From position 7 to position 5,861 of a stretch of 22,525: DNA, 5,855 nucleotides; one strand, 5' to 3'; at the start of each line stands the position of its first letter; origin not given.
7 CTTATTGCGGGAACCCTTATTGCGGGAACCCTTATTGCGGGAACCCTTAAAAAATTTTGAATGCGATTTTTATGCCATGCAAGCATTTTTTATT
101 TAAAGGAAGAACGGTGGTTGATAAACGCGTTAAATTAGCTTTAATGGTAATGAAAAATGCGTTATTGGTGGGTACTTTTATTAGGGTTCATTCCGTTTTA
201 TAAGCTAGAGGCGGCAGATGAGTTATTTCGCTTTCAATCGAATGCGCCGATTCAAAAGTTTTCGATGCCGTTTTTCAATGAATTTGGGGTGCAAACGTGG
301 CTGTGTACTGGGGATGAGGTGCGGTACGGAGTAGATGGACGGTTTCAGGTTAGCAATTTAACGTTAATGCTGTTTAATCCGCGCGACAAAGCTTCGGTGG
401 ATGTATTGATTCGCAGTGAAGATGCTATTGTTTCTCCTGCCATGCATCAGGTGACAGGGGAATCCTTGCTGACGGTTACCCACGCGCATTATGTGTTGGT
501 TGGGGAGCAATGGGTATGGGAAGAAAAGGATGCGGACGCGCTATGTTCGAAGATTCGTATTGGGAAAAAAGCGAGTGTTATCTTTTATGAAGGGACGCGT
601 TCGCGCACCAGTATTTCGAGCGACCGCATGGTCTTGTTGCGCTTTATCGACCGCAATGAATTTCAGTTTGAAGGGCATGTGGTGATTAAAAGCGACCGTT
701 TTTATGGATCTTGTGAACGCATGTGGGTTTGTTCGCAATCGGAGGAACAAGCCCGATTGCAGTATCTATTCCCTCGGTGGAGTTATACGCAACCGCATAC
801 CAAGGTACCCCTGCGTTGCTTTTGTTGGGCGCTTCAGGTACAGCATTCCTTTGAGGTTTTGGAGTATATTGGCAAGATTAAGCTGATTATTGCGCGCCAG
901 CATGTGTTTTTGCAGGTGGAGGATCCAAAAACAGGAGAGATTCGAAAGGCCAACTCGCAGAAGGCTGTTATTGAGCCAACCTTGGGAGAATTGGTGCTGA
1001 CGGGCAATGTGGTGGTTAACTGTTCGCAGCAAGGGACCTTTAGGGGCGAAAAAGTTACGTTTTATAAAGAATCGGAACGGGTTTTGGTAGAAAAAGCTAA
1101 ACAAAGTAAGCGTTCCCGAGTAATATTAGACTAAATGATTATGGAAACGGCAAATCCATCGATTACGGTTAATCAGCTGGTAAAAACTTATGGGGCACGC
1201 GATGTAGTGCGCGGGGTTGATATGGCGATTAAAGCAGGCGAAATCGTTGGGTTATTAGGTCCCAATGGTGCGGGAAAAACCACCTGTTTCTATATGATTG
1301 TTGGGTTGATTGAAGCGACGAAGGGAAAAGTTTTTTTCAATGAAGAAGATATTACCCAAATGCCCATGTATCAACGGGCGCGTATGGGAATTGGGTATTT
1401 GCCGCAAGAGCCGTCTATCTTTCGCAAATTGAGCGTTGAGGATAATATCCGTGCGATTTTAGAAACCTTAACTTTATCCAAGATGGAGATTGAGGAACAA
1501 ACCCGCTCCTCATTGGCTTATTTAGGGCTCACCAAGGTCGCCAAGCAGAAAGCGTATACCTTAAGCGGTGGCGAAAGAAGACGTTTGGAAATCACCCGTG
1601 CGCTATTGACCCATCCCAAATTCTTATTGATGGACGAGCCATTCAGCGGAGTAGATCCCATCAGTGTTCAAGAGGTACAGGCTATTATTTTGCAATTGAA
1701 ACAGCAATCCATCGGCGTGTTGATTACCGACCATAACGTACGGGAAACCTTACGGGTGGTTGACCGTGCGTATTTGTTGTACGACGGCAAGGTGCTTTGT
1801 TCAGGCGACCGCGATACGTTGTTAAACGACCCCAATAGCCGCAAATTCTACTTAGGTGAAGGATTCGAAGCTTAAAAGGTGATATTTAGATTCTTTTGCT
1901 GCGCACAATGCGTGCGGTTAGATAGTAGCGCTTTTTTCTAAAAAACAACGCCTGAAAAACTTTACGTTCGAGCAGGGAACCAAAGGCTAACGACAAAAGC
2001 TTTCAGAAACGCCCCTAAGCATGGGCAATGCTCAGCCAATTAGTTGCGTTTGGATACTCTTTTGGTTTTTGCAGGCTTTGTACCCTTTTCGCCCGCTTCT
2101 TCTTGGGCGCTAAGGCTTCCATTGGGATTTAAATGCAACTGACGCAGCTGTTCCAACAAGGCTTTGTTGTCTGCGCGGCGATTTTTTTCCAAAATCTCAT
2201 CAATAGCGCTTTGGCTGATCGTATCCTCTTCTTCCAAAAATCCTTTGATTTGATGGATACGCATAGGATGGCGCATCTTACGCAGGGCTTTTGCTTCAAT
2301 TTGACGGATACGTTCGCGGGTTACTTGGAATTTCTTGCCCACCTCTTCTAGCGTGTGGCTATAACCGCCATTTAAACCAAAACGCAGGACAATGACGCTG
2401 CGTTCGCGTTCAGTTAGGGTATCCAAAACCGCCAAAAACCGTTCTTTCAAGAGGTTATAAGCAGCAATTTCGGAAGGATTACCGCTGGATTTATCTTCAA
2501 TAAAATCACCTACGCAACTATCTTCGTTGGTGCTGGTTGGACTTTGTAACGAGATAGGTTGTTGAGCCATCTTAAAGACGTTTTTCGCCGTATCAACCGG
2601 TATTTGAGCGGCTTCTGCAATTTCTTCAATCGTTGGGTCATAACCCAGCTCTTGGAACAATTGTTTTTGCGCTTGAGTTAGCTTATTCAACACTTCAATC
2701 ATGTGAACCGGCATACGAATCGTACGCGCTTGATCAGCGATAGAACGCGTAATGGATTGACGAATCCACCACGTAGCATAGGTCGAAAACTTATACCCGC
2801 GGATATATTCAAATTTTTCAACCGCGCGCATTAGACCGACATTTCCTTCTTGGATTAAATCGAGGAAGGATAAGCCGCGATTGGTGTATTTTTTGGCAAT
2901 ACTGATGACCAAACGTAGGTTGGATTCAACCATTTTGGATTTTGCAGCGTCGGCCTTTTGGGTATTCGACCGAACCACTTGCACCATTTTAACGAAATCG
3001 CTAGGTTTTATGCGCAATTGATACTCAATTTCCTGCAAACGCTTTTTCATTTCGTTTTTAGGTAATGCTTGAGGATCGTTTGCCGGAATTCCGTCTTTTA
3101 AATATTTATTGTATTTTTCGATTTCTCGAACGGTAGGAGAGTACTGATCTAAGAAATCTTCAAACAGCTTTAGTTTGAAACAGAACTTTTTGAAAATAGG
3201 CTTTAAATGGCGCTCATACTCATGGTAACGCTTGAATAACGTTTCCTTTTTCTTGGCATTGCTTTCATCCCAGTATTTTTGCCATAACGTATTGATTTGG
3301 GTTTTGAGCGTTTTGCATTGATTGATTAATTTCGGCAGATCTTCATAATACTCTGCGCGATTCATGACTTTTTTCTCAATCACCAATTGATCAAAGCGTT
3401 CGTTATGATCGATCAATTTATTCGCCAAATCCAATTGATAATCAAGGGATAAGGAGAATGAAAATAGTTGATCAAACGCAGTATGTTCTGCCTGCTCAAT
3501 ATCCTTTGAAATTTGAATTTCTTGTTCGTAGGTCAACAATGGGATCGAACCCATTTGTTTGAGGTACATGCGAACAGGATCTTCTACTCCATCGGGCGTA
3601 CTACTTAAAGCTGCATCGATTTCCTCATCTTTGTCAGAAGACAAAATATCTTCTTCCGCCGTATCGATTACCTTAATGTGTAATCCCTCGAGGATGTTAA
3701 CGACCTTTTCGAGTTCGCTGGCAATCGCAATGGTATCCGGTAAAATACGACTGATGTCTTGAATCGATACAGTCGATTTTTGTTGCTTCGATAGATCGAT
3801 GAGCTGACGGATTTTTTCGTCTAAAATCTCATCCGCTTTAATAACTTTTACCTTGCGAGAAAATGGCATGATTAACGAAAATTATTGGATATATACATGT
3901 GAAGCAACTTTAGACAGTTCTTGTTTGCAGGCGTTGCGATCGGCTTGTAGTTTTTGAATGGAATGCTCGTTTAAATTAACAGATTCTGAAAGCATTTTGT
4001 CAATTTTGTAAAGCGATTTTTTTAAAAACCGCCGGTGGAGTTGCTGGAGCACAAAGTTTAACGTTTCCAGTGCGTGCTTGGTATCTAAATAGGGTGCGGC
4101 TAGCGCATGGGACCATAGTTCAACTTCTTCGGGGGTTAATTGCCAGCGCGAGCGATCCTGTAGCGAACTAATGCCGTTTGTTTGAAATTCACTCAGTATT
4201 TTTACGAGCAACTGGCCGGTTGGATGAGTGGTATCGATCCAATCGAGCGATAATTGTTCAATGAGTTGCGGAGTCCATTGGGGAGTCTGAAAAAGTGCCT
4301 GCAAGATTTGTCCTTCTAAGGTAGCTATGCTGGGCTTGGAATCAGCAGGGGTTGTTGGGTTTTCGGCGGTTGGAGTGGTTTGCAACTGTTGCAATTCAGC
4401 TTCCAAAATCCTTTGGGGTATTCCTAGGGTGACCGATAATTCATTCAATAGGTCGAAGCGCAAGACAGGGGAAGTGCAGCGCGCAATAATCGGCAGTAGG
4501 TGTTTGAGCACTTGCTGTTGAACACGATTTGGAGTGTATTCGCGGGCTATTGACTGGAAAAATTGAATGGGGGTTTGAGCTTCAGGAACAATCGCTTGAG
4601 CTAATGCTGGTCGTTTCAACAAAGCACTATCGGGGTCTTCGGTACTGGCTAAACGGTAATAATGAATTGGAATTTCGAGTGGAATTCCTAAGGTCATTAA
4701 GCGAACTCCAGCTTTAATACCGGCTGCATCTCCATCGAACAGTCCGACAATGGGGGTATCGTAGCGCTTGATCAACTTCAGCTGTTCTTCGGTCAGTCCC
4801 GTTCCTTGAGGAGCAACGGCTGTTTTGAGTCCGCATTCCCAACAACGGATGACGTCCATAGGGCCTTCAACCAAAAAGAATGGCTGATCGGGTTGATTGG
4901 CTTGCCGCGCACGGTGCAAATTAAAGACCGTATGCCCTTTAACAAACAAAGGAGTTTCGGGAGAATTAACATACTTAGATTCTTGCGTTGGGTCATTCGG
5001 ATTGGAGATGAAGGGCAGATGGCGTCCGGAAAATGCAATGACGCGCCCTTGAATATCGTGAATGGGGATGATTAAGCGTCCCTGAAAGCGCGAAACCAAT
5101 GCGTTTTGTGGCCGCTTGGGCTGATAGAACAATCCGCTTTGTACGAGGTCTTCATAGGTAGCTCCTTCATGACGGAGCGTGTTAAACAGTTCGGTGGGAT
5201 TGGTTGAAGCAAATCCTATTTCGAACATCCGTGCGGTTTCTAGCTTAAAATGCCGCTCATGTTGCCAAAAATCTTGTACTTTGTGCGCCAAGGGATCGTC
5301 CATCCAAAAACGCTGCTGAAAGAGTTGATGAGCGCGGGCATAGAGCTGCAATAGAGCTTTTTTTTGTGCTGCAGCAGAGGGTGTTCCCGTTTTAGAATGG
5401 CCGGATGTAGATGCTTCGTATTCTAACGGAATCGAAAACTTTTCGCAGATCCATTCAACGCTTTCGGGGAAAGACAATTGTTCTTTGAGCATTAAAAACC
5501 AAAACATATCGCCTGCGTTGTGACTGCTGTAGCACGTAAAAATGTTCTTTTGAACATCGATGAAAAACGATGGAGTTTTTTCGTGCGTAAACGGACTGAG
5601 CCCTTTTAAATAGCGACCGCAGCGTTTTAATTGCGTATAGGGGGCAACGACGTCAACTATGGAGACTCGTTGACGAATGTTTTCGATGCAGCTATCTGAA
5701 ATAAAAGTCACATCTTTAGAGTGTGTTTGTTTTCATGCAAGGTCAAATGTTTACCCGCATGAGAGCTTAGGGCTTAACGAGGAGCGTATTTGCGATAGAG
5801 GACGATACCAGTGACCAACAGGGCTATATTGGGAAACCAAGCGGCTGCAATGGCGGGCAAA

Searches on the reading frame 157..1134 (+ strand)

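Call 41: search_protein_families(library=pfam, proteins=[window:157-1134:+], max_evalue=0.0001)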
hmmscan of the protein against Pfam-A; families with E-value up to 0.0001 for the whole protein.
window:157-1134:+ (325 aa): 0 families

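Call 52: search_protein_families(library=ncbifam, proteins=[window:157-1134:+], max_evalue=0.001)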
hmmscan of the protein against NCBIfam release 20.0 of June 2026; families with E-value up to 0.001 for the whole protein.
window:157-1134:+ (325 aa): 2 families
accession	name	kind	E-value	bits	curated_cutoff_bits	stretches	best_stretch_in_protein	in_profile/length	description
TIGR03002.1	outer_YhbN_LptA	equivalog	1.4e-05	25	71.7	1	250-323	66-138/142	lipopolysaccharide transport periplasmic protein LptA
TIGR04409.1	LptC_YrbK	equivalog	1.7e-05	24.5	38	0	256-309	84-141/180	LPS export ABC transporter periplasmic protein LptC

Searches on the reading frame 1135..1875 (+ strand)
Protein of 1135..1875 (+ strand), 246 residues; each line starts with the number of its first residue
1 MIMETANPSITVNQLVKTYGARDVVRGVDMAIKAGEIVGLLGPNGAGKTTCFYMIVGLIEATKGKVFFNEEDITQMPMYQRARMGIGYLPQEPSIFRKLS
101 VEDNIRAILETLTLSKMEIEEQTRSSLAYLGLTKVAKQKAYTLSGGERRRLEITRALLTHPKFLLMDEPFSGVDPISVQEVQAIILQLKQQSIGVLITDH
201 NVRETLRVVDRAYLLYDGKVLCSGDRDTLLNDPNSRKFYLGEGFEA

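Call 41: search_protein_families(library=pfam, proteins=[window:1135-1875:+], max_evalue=0.0001)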
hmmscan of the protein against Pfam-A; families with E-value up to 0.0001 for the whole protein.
window:1135-1875:+ (246 aa): 1 family
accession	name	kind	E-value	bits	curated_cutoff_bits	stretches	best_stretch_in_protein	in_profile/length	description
PF00005.33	ABC_tran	-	1.2e-35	123.5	25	1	26-170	2-136/137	ABC transporter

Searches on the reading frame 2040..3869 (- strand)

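Call 41: search_protein_families(library=pfam, proteins=[window:2040-3869:-], max_evalue=0.0001)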
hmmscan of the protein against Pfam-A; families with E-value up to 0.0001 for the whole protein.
window:2040-3869:- (609 aa): 5 families
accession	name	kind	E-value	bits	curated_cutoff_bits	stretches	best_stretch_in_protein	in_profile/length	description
PF04542.20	Sigma70_r2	-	1.5e-23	82.8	24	1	313-383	1-71/71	Sigma-70 region 2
PF04545.22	Sigma70_r4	-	7.2e-23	80.3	24.1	1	481-534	1-50/50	Sigma-70, region 4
PF04539.22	Sigma70_r3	-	1.9e-21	76.4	25.3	1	392-467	1-76/78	Sigma-70 region 3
PF00140.25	Sigma70_r1_2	-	2.2e-11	44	22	1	97-126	1-30/34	Sigma-70 factor, region 1.2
PF03979.19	Sigma70_r1_1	-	1.7e-07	31.5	22.5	1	17-82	4-69/81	Sigma-70 factor, region 1.1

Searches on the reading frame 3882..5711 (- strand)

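Call 41: search_protein_families(library=pfam, proteins=[window:3882-5711:-], max_evalue=0.0001)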
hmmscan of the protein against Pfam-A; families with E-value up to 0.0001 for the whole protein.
window:3882-5711:- (609 aa): 5 families
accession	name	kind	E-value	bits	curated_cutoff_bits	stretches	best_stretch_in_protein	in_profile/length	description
PF08275.17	DNAG_N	-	6e-29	101.2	26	1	143-269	12-128/128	DNA primase catalytic core, N-terminal domain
PF01807.25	Zn_ribbon_DnaG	-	7.7e-24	83.8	24.9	1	5-99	2-96/98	CHC2 zinc finger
PF13155.12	Toprim_2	-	5.4e-14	52.8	22.1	1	279-363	1-87/88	Toprim-like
PF13662.12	Toprim_4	-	1.3e-09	38.6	25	1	280-340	5-72/85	Toprim domain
PF01751.28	Toprim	-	1.5e-06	28.7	23.1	1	279-340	3-78/96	Toprim domain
